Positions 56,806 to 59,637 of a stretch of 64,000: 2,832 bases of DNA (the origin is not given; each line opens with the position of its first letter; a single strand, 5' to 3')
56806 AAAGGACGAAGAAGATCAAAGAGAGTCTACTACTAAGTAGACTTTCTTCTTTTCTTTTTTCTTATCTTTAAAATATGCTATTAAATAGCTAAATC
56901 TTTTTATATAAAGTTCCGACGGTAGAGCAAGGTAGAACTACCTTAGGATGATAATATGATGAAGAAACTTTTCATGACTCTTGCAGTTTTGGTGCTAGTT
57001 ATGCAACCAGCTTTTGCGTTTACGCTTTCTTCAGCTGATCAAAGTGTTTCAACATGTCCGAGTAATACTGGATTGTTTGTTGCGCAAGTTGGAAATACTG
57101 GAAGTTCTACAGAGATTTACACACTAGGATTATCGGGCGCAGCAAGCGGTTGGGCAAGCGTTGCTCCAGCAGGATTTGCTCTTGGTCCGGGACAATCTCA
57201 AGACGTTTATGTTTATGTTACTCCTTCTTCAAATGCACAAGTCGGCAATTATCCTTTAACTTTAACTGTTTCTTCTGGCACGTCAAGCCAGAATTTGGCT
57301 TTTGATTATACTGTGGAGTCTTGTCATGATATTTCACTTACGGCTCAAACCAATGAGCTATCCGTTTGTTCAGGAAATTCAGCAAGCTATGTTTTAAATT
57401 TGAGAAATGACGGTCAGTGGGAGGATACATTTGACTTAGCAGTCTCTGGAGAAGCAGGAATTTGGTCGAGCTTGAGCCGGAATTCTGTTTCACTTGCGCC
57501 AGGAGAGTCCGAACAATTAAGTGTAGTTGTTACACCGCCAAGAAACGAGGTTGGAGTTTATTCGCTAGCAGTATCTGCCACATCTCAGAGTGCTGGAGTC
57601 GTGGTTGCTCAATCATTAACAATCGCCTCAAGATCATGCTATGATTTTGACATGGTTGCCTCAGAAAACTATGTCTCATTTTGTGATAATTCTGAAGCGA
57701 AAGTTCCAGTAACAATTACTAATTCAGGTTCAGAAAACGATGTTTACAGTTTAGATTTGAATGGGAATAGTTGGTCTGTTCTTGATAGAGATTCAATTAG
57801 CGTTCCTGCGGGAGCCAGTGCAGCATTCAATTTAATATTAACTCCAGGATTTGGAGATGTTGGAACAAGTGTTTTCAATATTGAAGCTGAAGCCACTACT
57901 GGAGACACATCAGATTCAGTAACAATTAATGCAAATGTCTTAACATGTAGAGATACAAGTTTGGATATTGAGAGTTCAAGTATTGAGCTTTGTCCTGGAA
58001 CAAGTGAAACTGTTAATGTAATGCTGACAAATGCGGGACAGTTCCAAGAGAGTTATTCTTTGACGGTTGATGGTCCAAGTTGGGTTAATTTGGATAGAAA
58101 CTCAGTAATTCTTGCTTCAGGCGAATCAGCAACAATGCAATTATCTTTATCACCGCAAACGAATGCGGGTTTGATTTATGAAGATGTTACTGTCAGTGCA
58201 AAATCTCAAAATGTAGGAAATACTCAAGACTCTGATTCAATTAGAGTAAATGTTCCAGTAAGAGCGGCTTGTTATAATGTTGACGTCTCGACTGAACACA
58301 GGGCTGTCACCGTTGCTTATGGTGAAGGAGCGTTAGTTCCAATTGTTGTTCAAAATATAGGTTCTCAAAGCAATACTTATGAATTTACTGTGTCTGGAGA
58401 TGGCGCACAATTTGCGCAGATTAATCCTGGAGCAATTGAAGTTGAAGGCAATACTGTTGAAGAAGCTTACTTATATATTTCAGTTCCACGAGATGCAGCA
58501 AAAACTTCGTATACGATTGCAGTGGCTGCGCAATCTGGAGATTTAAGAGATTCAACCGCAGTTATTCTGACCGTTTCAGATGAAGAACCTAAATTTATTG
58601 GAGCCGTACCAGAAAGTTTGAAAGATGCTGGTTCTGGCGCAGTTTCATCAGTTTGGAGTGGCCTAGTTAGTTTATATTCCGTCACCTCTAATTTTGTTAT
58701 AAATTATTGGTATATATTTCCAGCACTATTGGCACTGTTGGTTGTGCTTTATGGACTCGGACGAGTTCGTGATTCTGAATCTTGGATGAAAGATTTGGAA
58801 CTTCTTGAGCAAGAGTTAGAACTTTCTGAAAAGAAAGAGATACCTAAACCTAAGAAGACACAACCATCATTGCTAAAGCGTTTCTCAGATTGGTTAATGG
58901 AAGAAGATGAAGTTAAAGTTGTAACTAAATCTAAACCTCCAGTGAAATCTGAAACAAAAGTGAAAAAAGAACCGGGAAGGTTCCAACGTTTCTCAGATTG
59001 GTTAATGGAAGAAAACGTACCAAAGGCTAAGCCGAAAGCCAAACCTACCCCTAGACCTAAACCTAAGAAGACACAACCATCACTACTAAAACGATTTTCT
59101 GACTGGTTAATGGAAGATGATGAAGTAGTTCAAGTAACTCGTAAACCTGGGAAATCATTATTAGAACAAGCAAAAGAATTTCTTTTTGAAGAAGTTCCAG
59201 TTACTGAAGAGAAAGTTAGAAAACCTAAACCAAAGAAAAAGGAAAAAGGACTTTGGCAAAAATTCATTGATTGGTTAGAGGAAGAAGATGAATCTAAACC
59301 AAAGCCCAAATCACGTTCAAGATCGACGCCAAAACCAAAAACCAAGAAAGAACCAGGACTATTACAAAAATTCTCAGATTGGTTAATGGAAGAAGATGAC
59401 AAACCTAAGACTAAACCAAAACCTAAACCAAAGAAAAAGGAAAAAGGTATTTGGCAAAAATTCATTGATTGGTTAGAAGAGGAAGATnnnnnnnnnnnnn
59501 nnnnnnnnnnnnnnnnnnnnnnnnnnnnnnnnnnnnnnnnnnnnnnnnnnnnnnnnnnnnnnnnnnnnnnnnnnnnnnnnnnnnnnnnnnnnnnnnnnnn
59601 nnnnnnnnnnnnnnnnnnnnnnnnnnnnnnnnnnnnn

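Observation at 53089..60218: Cluster of three large membrane-anchored CARDB/DUF11-like surface proteins, the last with a repetitive cytoplasmic docking-like tail, plus a coupled unknown gene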

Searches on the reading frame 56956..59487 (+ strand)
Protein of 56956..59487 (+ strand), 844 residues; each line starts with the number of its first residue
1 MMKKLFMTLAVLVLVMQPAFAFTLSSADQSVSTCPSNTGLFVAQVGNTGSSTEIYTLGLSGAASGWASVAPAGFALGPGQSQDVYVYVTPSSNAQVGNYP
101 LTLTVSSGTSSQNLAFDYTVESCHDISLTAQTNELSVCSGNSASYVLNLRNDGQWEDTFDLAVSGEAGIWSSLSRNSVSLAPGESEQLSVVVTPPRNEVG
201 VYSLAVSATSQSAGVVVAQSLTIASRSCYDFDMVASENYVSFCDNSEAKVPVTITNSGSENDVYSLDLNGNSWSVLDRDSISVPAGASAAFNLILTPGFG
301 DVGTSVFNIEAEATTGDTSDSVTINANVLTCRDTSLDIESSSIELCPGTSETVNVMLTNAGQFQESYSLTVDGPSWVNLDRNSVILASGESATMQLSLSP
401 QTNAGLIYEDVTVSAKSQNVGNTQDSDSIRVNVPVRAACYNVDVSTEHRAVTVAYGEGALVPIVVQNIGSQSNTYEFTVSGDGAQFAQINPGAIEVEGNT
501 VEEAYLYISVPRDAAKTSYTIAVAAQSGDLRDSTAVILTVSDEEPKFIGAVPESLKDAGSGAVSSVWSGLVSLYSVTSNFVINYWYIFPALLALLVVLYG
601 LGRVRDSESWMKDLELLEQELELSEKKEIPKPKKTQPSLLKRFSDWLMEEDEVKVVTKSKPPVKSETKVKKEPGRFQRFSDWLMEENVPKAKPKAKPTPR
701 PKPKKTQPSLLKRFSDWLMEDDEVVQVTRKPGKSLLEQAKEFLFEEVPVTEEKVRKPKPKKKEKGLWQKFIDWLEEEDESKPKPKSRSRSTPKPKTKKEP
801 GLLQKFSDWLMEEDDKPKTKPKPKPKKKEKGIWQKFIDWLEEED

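Call 3: search_protein_families(library=pfam, proteins=[window:56956-59487:+], max_evalue=1)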
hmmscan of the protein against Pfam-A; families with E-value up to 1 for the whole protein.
window:56956-59487:+ (844 aa): 13 families
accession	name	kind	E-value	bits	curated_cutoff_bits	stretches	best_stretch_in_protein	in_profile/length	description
PF11614.14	FixG_C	-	4.5e-19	69.2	25.6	3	465-526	39-102/119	IG-like fold at C-terminal of FixG, putative oxidoreductase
PF22544.2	HYDIN_VesB_CFA65-like_Ig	-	6.8e-13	49.2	25.5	3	343-417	12-88/100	HYDIN/CFA65/VesB-like, Ig-like domain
PF22067.2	Cep192_D3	-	9.2e-10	39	27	2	129-198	5-73/99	Cep192 domain 3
PF10633.15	NPCBM_assoc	-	8.7e-09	35.9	24.4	1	64-106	32-76/78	NPCBM-associated, NEW3 domain of alpha-galactosidase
PF06280.18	fn3_5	-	1.2e-06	29.7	27.6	1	310-365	29-86/112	Fn3-like domain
PF17766.7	fn3_6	-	5.3e-06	27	26.4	0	464-505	24-65/99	Fibronectin type-III domain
PF23619.1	Ig_VWA7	-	3.6e-05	24.4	27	3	341-423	7-90/104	VWA7 Ig-like domain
PF03330.24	DPBB_1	-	0.00095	19.8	28.8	1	224-278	14-73/83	Lytic transglycolase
PF15780.11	ASH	-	0.002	18.7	27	0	348-411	22-86/98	Abnormal spindle-like microcephaly-assoc'd, ASPM-SPD-2-Hydin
PF22073.2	Cep192_D4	-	0.0021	18.7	35.5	0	136-209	15-95/112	Cep192 domain 4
PF05412.18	Peptidase_C33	-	0.011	16.2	25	0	248-282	54-89/108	Equine arterivirus Nsp2-type cysteine proteinase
PF14310.12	Fn3-like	-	0.071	13.7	25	0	177-194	26-43/71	Fibronectin type III-like domain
PF18368.7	Ig_GlcNase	-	0.13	12.8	26.3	0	174-193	68-87/105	Exo-beta-D-glucosaminidase Ig-fold domain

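Call 9: search_protein_families(library=ncbifam, proteins=[window:56956-59487:+], max_evalue=1)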
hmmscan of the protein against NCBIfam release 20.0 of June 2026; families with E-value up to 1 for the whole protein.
window:56956-59487:+ (844 aa): 8 families
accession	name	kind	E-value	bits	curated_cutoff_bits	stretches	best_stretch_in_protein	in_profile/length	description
NF041740.1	choice_anch_T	equivalog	3.4e-17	62.4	70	3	16-213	24-242/259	choice-of-anchor T family protein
TIGR02745.1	ccoG_rdxA_fixG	equivalog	2.2e-09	36.8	316.7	2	142-217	347-426/435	cytochrome c oxidase accessory protein CcoG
NF045695.1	seleno_TsoA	equivalog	0.027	14.8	170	0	706-733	88-116/144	LULAXC motif selenoprotein TsoA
NF008763.0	PRK11798.1-2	equivalog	0.068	13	162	0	795-817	4-26/156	ClpXP protease specificity-enhancing factor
NF058595.1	invert_tail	domain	0.096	13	37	1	517-540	89-112/113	lipo-invert putative C-terminal anchoring domain-containing protein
TIGR02996.1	rpt_mate_G_obs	domain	0.2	11.5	29.05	0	806-816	22-32/45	TIGR02996 domain-containing protein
NF040898.1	CC_mini_metal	domain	0.51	10.2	30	0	830-843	1-14/31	LDCC motif putative metal-binding protein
NF008656.0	PRK11655.1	equivalog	0.68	9.2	191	0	706-758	17-70/169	chorismate lyase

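Call 27: find_homologous_proteins(query=window:56956-59487:+, max_evalue=0.00001)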
Query window:56956-59487:+ (844 aa): 38 proteins with E <= 0.00001 among 8000 candidates.
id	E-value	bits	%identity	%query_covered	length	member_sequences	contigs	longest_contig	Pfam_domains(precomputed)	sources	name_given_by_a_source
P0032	0.0e+0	1867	100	100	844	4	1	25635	PF11614.15,PF06280.19,PF17766.8,PF22067.3,PF10633.16,PF22544.3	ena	-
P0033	0.0e+0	1580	84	100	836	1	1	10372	PF11614.15,PF22067.3,PF10633.16,PF22544.3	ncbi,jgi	jgi:uncharacterized membrane protein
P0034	0.0e+0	1553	83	99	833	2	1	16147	PF11614.15,PF22067.3,PF10633.16,PF22544.3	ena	-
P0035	0.0e+0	1553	83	100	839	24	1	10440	PF11614.15,PF06280.19,PF22067.3,PF10633.16,PF22544.3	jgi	-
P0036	0.0e+0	1537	82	100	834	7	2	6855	PF11614.15,PF06280.19,PF22067.3,PF10633.16,PF22544.3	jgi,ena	-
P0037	0.0e+0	1528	81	100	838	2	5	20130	PF11614.15,PF06280.19,PF22067.3,PF10633.16,PF22544.3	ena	-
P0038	0.0e+0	1514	80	100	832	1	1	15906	PF11614.15,PF06280.19,PF22067.3,PF10633.16,PF22544.3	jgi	jgi:uncharacterized membrane protein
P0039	0.0e+0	1490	79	100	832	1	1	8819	PF11614.15,PF22067.3,PF23619.2,PF10633.16,PF22544.3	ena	-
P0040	0.0e+0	1469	79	100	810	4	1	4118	PF11614.15,PF22067.3,PF10633.16,PF22544.3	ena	-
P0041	0.0e+0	1419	82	92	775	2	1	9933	PF11614.15,PF06280.19,PF22067.3,PF10633.16,PF22544.3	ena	-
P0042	0.0e+0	1174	60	100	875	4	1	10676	PF11614.15,PF06280.19,PF22067.3,PF23619.2,PF10633.16,PF22544.3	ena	-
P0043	0.0e+0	1132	62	99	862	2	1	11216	PF11614.15,PF22067.3,PF10633.16,PF26187.1,PF22544.3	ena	-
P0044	0.0e+0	1124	59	99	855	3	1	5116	PF11614.15,PF22067.3,PF23619.2,PF10633.16,PF26187.1,PF22544.3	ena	-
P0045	0.0e+0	1102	59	99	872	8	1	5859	PF11614.15,PF22067.3,PF10633.16,PF26187.1,PF22544.3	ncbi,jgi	-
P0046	0.0e+0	1091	60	100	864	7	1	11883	PF11614.15,PF22067.3,PF10633.16,PF26187.1,PF22544.3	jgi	jgi:uncharacterized membrane protein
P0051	4.8e-120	420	35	66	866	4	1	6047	PF22073.3,PF11614.15,PF00635.33,PF10633.16,PF22544.3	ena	-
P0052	6.0e-114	400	38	65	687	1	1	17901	PF11614.15,PF07705.18,PF10633.16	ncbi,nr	ncbi:hypothetical protein GF374_00855 [Candidatus Woesearchaeota archaeon]|nr:hypothetical protein [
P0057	1.0e-108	383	36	63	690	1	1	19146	PF11614.15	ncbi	-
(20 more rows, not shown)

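Call 31: find_encoding_contigs(protein=P0052, flank=8000, max_places=1)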
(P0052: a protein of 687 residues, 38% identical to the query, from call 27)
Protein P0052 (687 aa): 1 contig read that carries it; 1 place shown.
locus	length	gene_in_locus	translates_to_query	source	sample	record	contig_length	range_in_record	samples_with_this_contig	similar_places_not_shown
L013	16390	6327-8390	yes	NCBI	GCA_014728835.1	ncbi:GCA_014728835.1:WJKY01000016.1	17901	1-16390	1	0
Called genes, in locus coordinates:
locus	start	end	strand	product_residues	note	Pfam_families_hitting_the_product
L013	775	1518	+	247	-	-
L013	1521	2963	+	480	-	-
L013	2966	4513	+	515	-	PF18911:PKD_4, PF00801:PKD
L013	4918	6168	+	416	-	-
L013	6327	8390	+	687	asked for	PF07705:CARDB (faint), PF10633:NPCBM_assoc (faint), PF11614:FixG_C (faint)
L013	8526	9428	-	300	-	PF23023:Anti-Pycsar_Apyc1, PF00753:Lactamase_B, PF12706:Lactamase_B_2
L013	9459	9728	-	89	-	-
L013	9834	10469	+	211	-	PF02778:tRNA_int_endo_N, PF01974:tRNA_int_endo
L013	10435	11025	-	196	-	-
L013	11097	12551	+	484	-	PF00587:tRNA-synt_2b, PF03129:HGTP_anticodon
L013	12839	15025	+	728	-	PF00009:GTP_EFTU, PF22042:EF-G_D2, PF03144:GTP_EFTU_D2, PF14492:EFG_III, PF03764:EFG_IV, PF00679:EFG_C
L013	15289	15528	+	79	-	-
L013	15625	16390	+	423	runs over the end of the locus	PF00009:GTP_EFTU, PF14578:GTP_EFTU_D4 (weak), PF03144:GTP_EFTU_D2, PF03143:GTP_EFTU_D3, PF22594:GTP-eEF1A_C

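Call 32: find_encoding_contigs(protein=P0057, flank=8000, max_places=1)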
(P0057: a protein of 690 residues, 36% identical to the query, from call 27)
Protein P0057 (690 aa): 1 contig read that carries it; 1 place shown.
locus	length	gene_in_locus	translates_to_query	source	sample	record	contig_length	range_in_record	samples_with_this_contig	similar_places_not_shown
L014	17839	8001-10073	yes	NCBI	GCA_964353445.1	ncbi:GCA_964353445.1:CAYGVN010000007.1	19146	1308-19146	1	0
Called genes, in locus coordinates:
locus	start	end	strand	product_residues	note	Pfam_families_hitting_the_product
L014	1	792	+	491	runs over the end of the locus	-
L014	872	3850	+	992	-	-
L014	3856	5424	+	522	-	PF15418:DUF4625 (faint)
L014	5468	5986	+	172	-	-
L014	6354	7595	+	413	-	PF07705:CARDB (faint)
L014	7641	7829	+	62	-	-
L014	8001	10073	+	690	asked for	PF11614:FixG_C (faint)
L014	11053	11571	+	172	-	-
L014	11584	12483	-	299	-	PF13691:Lactamase_B_4, PF23023:Anti-Pycsar_Apyc1, PF00753:Lactamase_B, PF12706:Lactamase_B_2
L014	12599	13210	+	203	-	PF02778:tRNA_int_endo_N, PF01974:tRNA_int_endo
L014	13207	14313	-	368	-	PF13412:HTH_24 (faint)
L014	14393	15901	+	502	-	PF00587:tRNA-synt_2b, PF03129:HGTP_anticodon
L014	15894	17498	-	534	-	-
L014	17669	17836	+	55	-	-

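Call 33: find_encoding_contigs(protein=P0051, flank=8000, max_places=1)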
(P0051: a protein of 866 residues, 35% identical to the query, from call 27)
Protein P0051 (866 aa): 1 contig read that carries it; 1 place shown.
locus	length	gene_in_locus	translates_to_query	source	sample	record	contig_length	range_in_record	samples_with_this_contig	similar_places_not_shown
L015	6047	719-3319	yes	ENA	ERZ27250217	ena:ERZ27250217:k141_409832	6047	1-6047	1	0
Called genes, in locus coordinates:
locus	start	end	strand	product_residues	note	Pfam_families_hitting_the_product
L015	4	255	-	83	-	PF05016:ParE_toxin (weak)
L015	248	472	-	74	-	-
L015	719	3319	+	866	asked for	PF00635:Motile_Sperm (faint), PF10633:NPCBM_assoc (faint), PF11614:FixG_C (faint), PF22544:HYDIN_VesB_CFA65-like_Ig (faint), PF22073:Cep192_D4 (faint)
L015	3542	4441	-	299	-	PF13691:Lactamase_B_4, PF23023:Anti-Pycsar_Apyc1, PF00753:Lactamase_B, PF12706:Lactamase_B_2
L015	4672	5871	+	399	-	-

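Call 45: search_solved_structures(query=A2, max_evalue=1)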
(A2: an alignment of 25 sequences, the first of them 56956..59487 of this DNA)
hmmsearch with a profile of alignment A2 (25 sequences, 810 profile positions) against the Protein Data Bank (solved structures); distinct sequences matched with E-value up to 1: 0.

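Call 47: find_related_loci(query=A2, collection=genome_contigs, flank=4000)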
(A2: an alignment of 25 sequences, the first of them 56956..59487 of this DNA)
Query A2 (844 aa) in genome_contigs; peptide patterns used: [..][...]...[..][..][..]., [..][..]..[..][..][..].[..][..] (x = any residue, [..] = any of these).
56 stretches matched a pattern; 12 encode a relative of the query (tblastn E <= 1e-3); 12 distinct loci.
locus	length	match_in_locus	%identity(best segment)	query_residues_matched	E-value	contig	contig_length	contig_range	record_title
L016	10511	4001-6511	84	1-844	0e+0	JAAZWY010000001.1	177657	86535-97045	MAG: Nanoarchaeota archaeon isolate bin102p NODE_1_length_177657_cov_14.186107, whole genome shotgun sequence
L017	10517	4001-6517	83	1-844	0e+0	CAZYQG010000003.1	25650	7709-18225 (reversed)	MAG TPA_asm: Candidatus Woesearchaeota archaeon isolate binchicken_co141_98 genome assembly, contig: NODE_8540_length_25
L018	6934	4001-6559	60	1-844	0e+0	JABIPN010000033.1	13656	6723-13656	MAG: Candidatus Woesearchaeota archaeon isolate SI072_bin119 k141_3187124, whole genome shotgun sequence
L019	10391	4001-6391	35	19-844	3e-137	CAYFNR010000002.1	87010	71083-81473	MAG TPA_asm: Candidatus Woesearchaeota archaeon isolate ERP019367_co1_97 genome assembly, contig: NODE_344_length_87010_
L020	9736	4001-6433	35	1-844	1e-112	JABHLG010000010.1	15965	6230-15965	MAG: Candidatus Woesearchaeota archaeon isolate SI037S2_bin39 k141_545161, whole genome shotgun sequence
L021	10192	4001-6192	38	2-546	5e-112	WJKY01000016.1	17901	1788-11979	MAG: Candidatus Woesearchaeota archaeon isolate Bin_263 k141_1158117, whole genome shotgun sequence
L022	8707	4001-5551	37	21-541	3e-110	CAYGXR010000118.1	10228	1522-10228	MAG TPA_asm: Candidatus Woesearchaeota archaeon isolate ERP119294_co2_383 genome assembly, contig: k141_4033246, whole g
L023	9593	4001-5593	36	1-534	6e-110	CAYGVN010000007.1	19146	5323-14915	MAG TPA_asm: Candidatus Woesearchaeota archaeon isolate ERP119294_co1_40 genome assembly, contig: NODE_3542_length_19146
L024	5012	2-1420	38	12-534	6e-101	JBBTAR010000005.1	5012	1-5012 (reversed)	MAG: Nanoarchaeota archaeon isolate H51-bin137_1 H51_bin137_1_000000000005, whole genome shotgun sequence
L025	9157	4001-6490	36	2-844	2e-98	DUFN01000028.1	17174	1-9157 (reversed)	MAG TPA_asm: Nanoarchaeota archaeon isolate UBA10117 contig_21059, whole genome shotgun sequence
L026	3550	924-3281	34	22-844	3e-100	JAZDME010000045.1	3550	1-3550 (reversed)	MAG: archaeon isolate MEGAHIT-group-0.636 k141_12346413, whole genome shotgun sequence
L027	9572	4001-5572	36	1-529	3e-107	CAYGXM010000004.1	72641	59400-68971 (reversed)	MAG TPA_asm: Candidatus Woesearchaeota archaeon isolate ERP119294_co3_397 genome assembly, contig: NODE_82_length_72641_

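Call 55: search_protein_families(library=pfam, proteins=[L019:6433-7386:+, L025:6612-7286:+, L014:11053-11568:+], max_evalue=0.1)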
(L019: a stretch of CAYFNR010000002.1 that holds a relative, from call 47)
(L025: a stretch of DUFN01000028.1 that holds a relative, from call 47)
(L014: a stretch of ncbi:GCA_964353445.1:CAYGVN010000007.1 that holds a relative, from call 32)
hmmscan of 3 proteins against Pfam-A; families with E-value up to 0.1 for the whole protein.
L019:6433-7386:+ (318 aa): 0 families

L025:6612-7286:+ (225 aa): 19 families
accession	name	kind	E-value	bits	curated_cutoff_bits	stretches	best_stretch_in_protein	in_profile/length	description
PF00561.26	Abhydrolase_1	-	2.9e-14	53.8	25.8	1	22-112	2-92/245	alpha/beta hydrolase fold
PF12146.15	Hydrolase_4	-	1e-12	48.3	27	1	21-136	5-124/239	Serine aminopeptidase, S33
PF12697.13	Abhydrolase_6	-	1.3e-12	49.3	26.3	1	23-117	1-90/217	Alpha/beta hydrolase family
PF07819.20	PGAP1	-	1.2e-07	32.2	24.3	1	90-192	92-195/233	PGAP1-like alpha/beta domain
PF20408.4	Abhydrolase_11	-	8.4e-06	26.1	27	1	48-122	37-109/193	Alpha/beta hydrolase domain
PF03959.19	FSH1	-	2.5e-05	24.5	21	1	55-202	69-199/211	Serine hydrolase (FSH1)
PF06342.18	DUF1057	-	8.5e-05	22.2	21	1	19-119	34-134/297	Alpha/beta hydrolase of unknown function (DUF1057)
PF10230.15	LIDHydrolase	-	9.8e-05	22.6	27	1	42-117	27-112/262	Lipid-droplet associated hydrolase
PF03096.20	Ndr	-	0.00012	21.3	23.3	1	34-128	42-141/283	Ndr family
PF00975.26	Thioesterase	-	0.00029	21.6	26.4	1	32-109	13-86/226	Thioesterase domain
PF02230.22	Abhydrolase_2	-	0.0072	16.6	23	0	86-111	102-127/217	Phospholipase/Carboxylesterase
PF12695.13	Abhydrolase_5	-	0.0099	16.1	27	1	79-119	46-88/164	Alpha/beta hydrolase family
PF02089.21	Palm_thioest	-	0.012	15.7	26.8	1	23-120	2-108/254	Palmitoyl protein thioesterase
PF02552.22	CO_dh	-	0.013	15.8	21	1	77-209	23-151/168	CO dehydrogenase beta subunit/acetyl-CoA synthase epsilon subunit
PF01406.26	tRNA-synt_1e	-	0.03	14.1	27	1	104-159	219-276/301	tRNA synthetases class I (C) catalytic domain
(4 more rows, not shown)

L014:11053-11568:+ (172 aa): 0 families
